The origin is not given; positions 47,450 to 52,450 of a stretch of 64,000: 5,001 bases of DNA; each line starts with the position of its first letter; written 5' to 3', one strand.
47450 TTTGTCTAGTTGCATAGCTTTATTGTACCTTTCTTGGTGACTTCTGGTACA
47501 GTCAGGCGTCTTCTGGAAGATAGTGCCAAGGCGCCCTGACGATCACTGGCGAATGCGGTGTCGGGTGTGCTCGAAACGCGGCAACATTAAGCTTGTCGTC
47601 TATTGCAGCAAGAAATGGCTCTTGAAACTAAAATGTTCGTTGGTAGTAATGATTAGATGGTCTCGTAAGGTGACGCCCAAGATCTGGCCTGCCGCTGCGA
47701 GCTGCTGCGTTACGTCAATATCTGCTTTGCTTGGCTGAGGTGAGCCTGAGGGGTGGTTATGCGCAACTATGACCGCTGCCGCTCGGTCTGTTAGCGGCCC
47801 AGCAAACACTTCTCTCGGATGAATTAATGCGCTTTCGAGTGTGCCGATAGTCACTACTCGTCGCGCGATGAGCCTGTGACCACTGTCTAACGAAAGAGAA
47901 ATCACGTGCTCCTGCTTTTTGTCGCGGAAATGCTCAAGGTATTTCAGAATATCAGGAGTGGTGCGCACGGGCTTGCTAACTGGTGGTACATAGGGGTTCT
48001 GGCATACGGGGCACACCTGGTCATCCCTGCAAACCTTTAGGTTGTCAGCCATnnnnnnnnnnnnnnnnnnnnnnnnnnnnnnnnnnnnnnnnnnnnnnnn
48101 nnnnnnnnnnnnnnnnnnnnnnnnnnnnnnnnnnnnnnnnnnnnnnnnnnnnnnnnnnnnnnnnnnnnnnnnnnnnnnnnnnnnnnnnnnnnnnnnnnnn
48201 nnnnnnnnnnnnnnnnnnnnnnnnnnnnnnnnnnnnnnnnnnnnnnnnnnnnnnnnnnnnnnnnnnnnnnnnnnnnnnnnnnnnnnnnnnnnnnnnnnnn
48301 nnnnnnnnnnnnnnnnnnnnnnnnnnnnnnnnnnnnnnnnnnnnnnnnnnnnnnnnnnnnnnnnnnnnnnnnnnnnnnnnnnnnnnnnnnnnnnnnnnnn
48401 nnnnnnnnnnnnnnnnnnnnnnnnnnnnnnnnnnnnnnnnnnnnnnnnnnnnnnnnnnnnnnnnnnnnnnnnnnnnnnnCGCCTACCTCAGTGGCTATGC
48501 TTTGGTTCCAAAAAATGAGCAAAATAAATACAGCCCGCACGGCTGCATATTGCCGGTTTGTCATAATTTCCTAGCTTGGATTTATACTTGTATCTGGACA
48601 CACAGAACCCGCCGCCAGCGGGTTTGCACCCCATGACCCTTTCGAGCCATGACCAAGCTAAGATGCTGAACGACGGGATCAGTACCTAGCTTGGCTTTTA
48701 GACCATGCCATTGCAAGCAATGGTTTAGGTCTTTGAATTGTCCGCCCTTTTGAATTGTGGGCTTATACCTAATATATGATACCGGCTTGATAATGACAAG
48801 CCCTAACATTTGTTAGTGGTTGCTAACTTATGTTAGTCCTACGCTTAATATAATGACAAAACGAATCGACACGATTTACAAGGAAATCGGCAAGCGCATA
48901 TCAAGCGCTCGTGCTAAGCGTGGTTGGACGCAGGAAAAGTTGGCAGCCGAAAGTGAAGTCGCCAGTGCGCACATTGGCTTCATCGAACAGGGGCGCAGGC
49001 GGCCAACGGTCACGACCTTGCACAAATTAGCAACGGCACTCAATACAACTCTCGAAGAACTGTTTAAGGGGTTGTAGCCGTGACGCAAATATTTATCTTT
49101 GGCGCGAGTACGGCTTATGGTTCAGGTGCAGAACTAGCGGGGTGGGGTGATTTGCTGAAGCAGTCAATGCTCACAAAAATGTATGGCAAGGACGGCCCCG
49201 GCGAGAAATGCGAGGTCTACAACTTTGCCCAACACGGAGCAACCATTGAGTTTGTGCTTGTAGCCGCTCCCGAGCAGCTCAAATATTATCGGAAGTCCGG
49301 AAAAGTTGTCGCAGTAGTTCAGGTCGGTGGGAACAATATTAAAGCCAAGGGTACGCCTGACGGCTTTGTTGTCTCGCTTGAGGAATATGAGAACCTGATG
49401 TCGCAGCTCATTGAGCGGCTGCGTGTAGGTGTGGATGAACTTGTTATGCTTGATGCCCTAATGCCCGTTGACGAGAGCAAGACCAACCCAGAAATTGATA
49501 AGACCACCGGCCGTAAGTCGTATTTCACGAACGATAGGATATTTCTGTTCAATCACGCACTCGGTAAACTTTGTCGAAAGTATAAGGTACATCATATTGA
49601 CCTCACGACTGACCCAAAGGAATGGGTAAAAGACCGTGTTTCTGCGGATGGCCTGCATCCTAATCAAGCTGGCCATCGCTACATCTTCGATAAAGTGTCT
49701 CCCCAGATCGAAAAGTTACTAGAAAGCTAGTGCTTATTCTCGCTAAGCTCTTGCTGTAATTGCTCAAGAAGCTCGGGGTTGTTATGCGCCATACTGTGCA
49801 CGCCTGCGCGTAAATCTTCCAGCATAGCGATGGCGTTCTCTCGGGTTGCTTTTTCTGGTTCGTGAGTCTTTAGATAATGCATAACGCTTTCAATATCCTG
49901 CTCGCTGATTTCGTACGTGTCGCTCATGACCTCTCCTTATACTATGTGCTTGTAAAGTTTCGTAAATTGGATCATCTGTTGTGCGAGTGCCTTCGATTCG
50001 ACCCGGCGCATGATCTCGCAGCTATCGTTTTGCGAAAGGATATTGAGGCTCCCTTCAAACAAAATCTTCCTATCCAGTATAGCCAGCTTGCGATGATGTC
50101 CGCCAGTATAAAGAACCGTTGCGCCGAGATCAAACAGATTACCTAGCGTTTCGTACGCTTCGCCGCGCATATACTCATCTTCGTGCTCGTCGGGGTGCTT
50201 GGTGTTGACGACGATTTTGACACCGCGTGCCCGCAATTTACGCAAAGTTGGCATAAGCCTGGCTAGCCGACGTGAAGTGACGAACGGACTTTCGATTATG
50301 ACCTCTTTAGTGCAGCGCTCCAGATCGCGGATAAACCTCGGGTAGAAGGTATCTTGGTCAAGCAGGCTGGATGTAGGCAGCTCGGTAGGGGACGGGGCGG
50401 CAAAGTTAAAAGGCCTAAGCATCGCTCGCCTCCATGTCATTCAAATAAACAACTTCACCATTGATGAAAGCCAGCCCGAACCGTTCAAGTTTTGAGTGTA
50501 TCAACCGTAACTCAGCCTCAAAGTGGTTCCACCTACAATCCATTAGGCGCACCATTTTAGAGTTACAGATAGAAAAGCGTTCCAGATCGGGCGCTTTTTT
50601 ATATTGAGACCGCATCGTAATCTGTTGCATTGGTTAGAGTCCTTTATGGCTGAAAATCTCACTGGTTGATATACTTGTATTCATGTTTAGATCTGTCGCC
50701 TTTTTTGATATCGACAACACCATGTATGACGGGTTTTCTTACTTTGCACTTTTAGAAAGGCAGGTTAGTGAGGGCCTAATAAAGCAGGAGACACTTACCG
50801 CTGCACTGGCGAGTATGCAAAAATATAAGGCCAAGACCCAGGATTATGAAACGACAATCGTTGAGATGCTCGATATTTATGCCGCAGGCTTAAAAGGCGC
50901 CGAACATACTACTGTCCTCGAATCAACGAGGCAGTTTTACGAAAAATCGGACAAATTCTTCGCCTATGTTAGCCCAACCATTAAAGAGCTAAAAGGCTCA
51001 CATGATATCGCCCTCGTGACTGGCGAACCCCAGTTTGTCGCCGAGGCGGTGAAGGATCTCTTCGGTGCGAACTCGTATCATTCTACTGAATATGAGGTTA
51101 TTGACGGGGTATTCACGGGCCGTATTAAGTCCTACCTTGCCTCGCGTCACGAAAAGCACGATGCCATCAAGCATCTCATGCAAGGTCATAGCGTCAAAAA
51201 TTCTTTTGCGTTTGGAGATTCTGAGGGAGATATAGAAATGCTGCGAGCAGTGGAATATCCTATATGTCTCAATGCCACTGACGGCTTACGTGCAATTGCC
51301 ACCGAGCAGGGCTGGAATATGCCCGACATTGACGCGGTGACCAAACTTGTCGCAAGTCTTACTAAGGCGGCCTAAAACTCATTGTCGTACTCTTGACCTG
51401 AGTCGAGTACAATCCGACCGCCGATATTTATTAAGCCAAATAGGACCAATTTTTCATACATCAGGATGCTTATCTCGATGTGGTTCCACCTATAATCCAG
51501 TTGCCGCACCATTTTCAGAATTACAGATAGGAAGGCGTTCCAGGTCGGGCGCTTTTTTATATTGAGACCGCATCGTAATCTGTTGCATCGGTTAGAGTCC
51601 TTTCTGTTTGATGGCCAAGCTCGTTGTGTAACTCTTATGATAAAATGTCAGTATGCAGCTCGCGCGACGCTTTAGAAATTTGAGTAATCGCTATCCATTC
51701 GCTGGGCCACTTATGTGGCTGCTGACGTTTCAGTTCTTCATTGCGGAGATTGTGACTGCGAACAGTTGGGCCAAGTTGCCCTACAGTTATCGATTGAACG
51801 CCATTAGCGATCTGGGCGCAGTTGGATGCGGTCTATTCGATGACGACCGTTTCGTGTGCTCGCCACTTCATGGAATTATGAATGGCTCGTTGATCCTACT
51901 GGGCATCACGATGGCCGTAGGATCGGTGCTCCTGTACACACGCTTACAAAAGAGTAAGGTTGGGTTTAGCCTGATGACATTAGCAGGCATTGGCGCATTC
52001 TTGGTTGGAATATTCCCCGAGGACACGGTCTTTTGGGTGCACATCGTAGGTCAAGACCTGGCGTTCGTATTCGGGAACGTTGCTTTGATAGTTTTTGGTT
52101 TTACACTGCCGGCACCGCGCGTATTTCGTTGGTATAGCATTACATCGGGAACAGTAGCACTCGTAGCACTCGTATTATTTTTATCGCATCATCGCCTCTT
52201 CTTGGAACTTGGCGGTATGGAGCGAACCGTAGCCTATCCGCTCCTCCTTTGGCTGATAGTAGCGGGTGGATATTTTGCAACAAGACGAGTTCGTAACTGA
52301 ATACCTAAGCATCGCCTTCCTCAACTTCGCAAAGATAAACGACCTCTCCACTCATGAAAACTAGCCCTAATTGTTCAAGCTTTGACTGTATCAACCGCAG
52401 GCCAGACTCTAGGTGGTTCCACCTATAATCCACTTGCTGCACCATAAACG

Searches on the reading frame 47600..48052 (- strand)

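Call 62: search_protein_families(library=pfam, proteins=[window:47600-48052:-], max_evalue=0.01)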
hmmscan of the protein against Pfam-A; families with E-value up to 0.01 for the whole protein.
window:47600-48052:- (150 aa): 2 families
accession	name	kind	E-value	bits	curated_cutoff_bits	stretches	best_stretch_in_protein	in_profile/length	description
PF04002.20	RadC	-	7.2e-40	136.1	22.1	1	32-145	4-118/121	RadC-like JAB domain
PF14464.11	Prok-JAB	-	0.0013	19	25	1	76-127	48-102/114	Prokaryotic homologs of the JAB domain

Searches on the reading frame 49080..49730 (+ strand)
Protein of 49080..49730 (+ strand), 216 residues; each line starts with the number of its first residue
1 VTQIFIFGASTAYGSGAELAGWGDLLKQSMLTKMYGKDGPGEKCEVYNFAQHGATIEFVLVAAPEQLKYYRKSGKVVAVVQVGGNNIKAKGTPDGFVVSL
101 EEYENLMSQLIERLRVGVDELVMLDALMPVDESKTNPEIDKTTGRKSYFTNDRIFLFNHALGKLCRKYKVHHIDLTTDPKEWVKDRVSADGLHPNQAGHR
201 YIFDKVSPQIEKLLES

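Call 62: search_protein_families(library=pfam, proteins=[window:49080-49730:+], max_evalue=0.01)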
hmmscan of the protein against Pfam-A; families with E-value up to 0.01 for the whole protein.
window:49080-49730:+ (216 aa): 2 families
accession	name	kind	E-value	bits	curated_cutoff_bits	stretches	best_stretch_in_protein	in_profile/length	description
PF13472.12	Lipase_GDSL_2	-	9.1e-16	59.3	32.9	1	7-200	2-177/178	GDSL-like Lipase/Acylhydrolase family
PF00657.28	Lipase_GDSL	-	1.2e-15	58.7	23.6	1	4-206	1-208/208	GDSL-like Lipase/Acylhydrolase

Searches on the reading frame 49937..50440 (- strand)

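Call 62: search_protein_families(library=pfam, proteins=[window:49937-50440:-], max_evalue=0.01)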
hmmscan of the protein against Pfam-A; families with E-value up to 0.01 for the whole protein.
window:49937-50440:- (167 aa): 1 family
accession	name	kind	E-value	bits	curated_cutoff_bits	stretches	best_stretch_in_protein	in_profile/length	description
PF13091.12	PLDc_2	-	9.6e-10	38.8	27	1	37-158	2-126/132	PLD-like domain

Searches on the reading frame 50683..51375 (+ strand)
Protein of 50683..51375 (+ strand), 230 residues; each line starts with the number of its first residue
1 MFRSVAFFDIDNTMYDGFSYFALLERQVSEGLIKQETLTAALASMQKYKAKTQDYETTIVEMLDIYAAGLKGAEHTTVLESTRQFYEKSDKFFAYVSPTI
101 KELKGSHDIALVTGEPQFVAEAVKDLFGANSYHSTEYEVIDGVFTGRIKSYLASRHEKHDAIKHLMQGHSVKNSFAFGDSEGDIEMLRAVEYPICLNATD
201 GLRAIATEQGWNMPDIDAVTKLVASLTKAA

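Call 62: search_protein_families(library=pfam, proteins=[window:50683-51375:+], max_evalue=0.01)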
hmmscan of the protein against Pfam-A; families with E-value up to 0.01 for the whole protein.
window:50683-51375:+ (230 aa): 3 families
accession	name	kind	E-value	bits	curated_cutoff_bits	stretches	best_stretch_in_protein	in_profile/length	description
PF12710.13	HAD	-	1.8e-21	77.9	27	1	6-188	1-189/189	haloacid dehalogenase-like hydrolase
PF00702.32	Hydrolase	-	1.4e-10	42.4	26.4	1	5-190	3-190/191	haloacid dehalogenase-like hydrolase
PF08282.18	Hydrolase_3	-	9.3e-07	29.3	20.9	1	154-219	184-251/255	haloacid dehalogenase-like hydrolase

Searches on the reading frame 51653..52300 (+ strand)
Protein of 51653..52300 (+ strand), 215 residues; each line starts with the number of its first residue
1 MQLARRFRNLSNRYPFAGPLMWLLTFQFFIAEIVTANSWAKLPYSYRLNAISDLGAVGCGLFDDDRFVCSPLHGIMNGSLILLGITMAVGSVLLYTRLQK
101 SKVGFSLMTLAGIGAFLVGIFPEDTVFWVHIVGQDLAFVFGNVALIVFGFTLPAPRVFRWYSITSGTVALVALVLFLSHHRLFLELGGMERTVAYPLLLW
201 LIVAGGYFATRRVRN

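Call 62: search_protein_families(library=pfam, proteins=[window:51653-52300:+], max_evalue=0.01)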
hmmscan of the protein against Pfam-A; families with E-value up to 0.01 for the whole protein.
window:51653-52300:+ (215 aa): 2 families
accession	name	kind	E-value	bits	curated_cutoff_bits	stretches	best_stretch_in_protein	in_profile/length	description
PF06197.19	DUF998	-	3.4e-16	59.9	30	1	34-205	11-182/184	Protein of unknown function (DUF998)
PF10277.15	Frag1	-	0.00036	20.6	30.3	0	103-177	95-177/220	Frag1/DRAM/Sfk1 family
